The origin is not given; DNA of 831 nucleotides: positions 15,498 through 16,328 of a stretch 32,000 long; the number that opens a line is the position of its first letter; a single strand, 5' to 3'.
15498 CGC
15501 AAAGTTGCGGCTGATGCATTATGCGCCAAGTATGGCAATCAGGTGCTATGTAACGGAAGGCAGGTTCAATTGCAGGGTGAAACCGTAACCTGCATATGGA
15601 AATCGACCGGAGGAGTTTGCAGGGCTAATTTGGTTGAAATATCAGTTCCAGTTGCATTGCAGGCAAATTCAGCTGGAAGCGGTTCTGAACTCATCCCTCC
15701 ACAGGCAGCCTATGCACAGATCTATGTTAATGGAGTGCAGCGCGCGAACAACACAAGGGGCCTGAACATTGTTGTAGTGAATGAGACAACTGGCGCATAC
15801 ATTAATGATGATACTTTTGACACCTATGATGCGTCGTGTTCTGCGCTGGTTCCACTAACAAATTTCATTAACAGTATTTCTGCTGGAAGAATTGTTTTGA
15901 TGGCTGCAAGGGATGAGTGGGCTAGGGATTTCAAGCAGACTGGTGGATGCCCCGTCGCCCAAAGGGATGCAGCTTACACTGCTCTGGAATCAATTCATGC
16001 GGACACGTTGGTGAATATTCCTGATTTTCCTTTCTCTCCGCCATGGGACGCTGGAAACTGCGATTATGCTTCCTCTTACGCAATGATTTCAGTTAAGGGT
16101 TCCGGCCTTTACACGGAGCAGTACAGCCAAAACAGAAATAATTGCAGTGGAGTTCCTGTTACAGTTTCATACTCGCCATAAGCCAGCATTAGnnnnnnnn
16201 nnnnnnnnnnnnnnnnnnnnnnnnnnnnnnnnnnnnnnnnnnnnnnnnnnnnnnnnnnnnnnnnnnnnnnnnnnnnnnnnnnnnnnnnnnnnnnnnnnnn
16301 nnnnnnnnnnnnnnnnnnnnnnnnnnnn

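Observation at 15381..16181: Archaeal type IV pilin-like protein carrying a FAM3/ILEI (PANDER-like) domain: candidate lectin pilin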

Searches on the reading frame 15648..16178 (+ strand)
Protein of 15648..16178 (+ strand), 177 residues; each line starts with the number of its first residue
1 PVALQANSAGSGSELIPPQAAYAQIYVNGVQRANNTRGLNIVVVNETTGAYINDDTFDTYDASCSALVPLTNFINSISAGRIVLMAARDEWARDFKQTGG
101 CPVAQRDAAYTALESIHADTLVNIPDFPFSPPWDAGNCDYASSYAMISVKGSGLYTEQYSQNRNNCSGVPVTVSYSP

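Call 25: find_homologous_proteins(query=window:15648-16178:+, max_evalue=10)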
Query window:15648-16178:+ (177 aa): 1 proteins with E <= 10 among 64 candidates.
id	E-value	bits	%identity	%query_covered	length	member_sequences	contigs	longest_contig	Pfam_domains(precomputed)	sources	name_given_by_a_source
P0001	1.0e-112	392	99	100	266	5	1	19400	PF15711.11,PF04021.18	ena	-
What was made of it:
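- Tried and rejected: A word-indexed search with the ILEI region alone, at E<=10, returned only the protein itself (call 25).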

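Call 40: search_protein_representatives(protein=window:15648-16178:+)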
Query: 177 residues. Proteins with E-value up to 0.001 (for the whole library): 179; up to 1e-10: 28; up to 1e-30: 2. The best 150 are listed.
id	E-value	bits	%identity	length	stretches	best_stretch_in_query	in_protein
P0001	3.2e-113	391.5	99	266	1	1-177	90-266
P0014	6.9e-35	136.6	39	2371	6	22-109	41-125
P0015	2.7e-27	111.9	33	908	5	35-94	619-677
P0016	5.2e-27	111.0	35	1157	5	32-94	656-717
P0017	2.1e-26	109.0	35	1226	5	23-97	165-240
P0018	1.0e-24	103.5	37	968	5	23-94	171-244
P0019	1.2e-23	100.0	36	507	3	22-107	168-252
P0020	1.8e-21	93.0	34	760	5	36-91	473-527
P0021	1.6e-20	89.8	36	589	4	36-92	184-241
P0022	3.2e-20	88.9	41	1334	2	21-95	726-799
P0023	1.9e-19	86.4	36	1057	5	23-94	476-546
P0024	5.2e-19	84.9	33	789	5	21-91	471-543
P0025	1.9e-17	79.8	34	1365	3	32-116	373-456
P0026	5.8e-17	78.2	35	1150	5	36-94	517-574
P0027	4.2e-16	75.4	31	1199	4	22-95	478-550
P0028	4.3e-16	75.4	36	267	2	21-92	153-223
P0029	1.1e-14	70.9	35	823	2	21-92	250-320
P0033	3.8e-13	65.8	35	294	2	22-100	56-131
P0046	5.3e-10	55.6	36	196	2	11-97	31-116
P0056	8.4e-09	51.7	41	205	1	19-95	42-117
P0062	4.0e-08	49.5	45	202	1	1-99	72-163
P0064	4.9e-08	49.2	44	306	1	3-94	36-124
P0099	5.4e-06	42.5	37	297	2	107-168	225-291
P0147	1.3e-04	38.0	29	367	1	17-169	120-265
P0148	1.4e-04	38.0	28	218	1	32-171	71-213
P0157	1.9e-04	37.5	27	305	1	30-160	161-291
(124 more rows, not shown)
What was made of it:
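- Tried and rejected: The exhaustive HMMER search was needed to find relatives (call 40).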

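Call 44: search_protein_families(library=pfam, proteins=[P0099, P0014, P0019, P0028, P0033, P0046, P0056, P0062, P0064, P0148], max_evalue=0.01)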
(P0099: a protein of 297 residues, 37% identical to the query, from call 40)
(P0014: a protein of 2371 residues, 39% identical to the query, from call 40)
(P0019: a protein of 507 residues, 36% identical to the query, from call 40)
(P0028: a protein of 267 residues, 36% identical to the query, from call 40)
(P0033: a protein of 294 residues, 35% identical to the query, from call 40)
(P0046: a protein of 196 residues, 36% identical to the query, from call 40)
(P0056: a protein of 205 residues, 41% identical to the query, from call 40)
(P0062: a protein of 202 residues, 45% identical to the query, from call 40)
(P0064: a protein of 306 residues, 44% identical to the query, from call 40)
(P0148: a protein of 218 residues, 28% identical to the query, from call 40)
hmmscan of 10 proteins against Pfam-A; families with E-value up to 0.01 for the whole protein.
P0099 (297 aa): 2 families
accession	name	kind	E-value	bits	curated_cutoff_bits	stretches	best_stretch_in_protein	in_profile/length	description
PF04021.17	Class_IIIsignal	-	8e-07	29.3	23.7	1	6-28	2-24/27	Class III signal peptide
PF15711.10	ILEI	-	6.1e-06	27.1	27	1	147-187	19-56/90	Interleukin-like EMT inducer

P0014 (2371 aa): 2 families
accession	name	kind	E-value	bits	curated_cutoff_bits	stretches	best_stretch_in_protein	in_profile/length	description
PF15711.10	ILEI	-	2.4e-128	419.4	27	6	57-143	1-89/90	Interleukin-like EMT inducer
PF01757.29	Acyl_transf_3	-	8.5e-15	55.1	31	1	1588-1937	6-322/326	Acyltransferase domain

P0019 (507 aa): 1 family
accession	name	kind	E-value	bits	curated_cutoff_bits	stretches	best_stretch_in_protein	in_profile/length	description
PF15711.10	ILEI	-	2.8e-57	191.6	27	3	183-276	1-88/90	Interleukin-like EMT inducer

P0028 (267 aa): 1 family
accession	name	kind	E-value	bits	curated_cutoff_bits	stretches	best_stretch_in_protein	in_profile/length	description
PF15711.10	ILEI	-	1.2e-50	170.4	27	2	169-259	1-90/90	Interleukin-like EMT inducer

P0033 (294 aa): 2 families
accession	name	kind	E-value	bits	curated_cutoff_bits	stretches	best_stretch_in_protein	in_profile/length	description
PF15711.10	ILEI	-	6.2e-41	139.3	27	2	72-158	1-89/90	Interleukin-like EMT inducer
PF11458.13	Mistic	-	0.0055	17.1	26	0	88-131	6-48/74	Membrane-integrating protein Mistic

P0046 (196 aa): 2 families
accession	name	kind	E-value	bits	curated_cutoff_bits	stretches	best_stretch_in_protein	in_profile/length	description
PF15711.10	ILEI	-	4.2e-25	88.5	27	1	57-146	1-90/90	Interleukin-like EMT inducer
PF07589.16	PEP-CTERM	-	0.00031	21.2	20.7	1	172-192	2-21/24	PEP-CTERM motif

P0056 (205 aa): 1 family
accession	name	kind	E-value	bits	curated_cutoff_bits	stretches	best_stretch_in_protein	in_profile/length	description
PF15711.10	ILEI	-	5.8e-25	88.1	27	1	60-148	1-89/90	Interleukin-like EMT inducer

P0062 (202 aa): 1 family
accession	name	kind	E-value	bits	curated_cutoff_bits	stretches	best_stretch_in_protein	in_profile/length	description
PF15711.10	ILEI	-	4.4e-12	46.8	27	1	102-150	1-48/90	Interleukin-like EMT inducer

P0064 (306 aa): 4 families
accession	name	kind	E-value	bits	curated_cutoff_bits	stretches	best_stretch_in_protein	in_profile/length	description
PF15711.10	ILEI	-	1.1e-25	90.3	27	1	68-157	1-90/90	Interleukin-like EMT inducer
PF18911.6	PKD_4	-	0.0012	19.3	27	1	185-272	3-77/85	PKD domain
PF02010.21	REJ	-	0.0024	17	25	1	196-229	96-132/452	REJ domain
PF22352.2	K319L-like_PKD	-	0.0072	16.7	27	0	201-270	13-75/84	K319L-like, PKD domain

P0148 (218 aa): 1 family
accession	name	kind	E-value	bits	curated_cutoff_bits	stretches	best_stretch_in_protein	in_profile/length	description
PF15711.10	ILEI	-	2.6e-16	60.3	27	1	76-193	1-90/90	Interleukin-like EMT inducer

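Call 51: search_solved_structures(query=P0064, max_evalue=0.001, show_alignments=4)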
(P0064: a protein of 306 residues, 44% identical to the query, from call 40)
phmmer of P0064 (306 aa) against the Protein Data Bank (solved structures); distinct sequences matched with E-value up to 0.001: 8.
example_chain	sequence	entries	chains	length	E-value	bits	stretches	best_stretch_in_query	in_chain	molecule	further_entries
5ggj_A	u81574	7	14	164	1e-10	44.7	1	66-157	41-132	Protein O-linked-mannose beta-1,2-N-acetylglucosaminyltransferase 1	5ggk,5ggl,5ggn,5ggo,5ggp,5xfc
8c6i_A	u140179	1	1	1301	2.3e-10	43.5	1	67-161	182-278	Cell surface hyaluronidase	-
5ggf_A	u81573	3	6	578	9.9e-10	41.4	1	66-157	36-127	Protein O-linked-mannose beta-1,2-N-acetylglucosaminyltransferase 1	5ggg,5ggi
7ecq_A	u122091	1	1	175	5.5e-08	35.7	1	67-158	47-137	Protein FAM3A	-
5lc3_A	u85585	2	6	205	2.4e-07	33.6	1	58-161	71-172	Protein FAM3C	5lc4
5lc2_A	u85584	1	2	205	5.6e-06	29.1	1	58-161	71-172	Protein FAM3C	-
2yop_A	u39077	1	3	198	7.2e-05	25.5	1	66-156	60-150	PROTEIN FAM3B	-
2yoq_A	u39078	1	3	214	8.6e-05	25.2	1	66-156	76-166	PROTEIN FAM3B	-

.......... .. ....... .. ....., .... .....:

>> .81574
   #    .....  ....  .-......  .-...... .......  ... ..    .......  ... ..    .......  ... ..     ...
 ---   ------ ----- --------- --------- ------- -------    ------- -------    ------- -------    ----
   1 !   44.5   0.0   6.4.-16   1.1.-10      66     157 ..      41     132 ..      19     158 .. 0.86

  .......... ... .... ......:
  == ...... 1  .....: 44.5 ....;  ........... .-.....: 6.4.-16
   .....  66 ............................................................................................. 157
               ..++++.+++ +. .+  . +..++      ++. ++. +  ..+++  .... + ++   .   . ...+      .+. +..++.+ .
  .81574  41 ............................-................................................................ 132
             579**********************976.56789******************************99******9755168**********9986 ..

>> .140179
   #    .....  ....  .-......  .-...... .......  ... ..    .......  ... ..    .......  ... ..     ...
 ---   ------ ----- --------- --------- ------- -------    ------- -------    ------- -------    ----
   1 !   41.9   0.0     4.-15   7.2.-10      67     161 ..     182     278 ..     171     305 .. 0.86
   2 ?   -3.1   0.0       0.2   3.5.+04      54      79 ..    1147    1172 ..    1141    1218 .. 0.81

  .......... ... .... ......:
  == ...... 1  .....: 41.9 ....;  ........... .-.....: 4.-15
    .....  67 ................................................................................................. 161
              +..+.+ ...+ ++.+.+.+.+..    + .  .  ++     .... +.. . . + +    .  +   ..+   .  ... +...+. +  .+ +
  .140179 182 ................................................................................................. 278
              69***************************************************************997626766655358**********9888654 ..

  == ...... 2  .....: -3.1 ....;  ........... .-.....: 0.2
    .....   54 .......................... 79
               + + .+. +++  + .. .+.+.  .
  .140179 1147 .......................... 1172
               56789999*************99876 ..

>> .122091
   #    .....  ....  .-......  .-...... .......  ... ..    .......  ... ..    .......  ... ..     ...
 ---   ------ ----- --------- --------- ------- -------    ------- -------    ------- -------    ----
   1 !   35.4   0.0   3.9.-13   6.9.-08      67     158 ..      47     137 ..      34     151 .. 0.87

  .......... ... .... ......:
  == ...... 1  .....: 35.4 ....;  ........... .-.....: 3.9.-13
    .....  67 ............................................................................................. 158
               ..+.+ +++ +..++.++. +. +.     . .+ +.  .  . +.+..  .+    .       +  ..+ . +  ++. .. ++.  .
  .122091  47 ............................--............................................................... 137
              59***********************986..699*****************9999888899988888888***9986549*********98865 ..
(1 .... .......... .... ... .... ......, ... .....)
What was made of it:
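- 16068..16070 (+): A230, at the position of POMGnT1 Arg207 (the third sugar-contacting residue); not conserved here. Chain position 121 of 5ggj is the Arg of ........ (call 51).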

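Call 75: list_cluster_members(proteins=[P0099, P0014, P0019, P0022, P0028, P0029, P0148, P0157, P0064, P0147])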
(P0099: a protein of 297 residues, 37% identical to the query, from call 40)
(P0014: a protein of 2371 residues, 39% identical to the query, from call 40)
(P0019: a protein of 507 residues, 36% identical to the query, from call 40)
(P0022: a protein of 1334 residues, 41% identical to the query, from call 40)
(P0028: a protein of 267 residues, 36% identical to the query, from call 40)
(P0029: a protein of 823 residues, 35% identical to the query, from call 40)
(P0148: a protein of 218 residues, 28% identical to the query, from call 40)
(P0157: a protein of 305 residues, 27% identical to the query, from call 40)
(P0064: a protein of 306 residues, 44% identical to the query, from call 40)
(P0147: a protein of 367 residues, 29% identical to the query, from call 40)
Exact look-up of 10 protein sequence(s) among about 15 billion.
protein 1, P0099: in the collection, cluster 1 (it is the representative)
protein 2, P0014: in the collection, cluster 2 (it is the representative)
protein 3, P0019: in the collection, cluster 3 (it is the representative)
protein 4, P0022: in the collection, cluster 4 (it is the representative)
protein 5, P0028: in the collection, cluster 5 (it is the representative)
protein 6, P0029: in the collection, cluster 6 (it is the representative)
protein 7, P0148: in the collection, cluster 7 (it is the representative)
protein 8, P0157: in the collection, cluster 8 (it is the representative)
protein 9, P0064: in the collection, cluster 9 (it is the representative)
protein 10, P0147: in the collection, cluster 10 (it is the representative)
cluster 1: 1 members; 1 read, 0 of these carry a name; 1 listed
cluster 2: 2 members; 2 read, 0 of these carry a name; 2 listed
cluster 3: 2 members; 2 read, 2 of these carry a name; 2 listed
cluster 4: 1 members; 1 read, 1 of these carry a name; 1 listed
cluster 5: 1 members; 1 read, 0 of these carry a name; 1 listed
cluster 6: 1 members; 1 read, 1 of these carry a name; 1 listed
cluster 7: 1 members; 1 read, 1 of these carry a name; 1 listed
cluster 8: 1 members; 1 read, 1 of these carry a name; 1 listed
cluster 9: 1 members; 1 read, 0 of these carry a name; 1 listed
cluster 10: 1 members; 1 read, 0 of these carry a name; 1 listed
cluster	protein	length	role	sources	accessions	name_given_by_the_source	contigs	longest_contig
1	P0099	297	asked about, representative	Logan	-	-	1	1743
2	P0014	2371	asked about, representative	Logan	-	-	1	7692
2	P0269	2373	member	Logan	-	-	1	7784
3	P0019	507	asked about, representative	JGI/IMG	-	hypothetical protein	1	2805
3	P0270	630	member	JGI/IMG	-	hypothetical protein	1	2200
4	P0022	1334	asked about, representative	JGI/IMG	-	RHS repeat-associated protein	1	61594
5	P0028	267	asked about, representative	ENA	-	-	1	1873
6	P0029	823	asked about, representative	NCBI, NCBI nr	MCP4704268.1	MAG: peptidoglycan DD-metalloendopeptidase family protein [candidate division ... | peptidoglycan DD-metalloendopeptidase family protein [candidate division Zixibacteria ...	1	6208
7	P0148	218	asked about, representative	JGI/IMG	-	hypothetical protein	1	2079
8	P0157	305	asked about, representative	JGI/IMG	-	hypothetical protein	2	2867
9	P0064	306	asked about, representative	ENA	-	-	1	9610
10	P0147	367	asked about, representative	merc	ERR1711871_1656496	-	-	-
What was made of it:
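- Tried and rejected: Source names for the closest ILEI relatives were uninformative: metagenomic, one Zixibacteria, one RHS protein (call 75).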

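Call 76: find_encoding_contigs(protein=P0099, flank=5000, max_places=3)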
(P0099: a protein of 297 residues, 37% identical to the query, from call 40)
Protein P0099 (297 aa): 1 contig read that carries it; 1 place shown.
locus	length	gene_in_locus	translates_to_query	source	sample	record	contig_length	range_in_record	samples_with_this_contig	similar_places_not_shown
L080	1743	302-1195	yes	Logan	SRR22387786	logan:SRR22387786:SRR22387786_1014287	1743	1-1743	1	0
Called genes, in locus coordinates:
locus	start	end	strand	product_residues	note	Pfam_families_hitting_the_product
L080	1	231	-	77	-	?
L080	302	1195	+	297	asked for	PF04021:Class_IIIsignal (weak), PF15711:ILEI (faint)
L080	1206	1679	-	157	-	PF13404:HTH_AsnC-type, PF13412:HTH_24, PF01037:AsnC_trans_reg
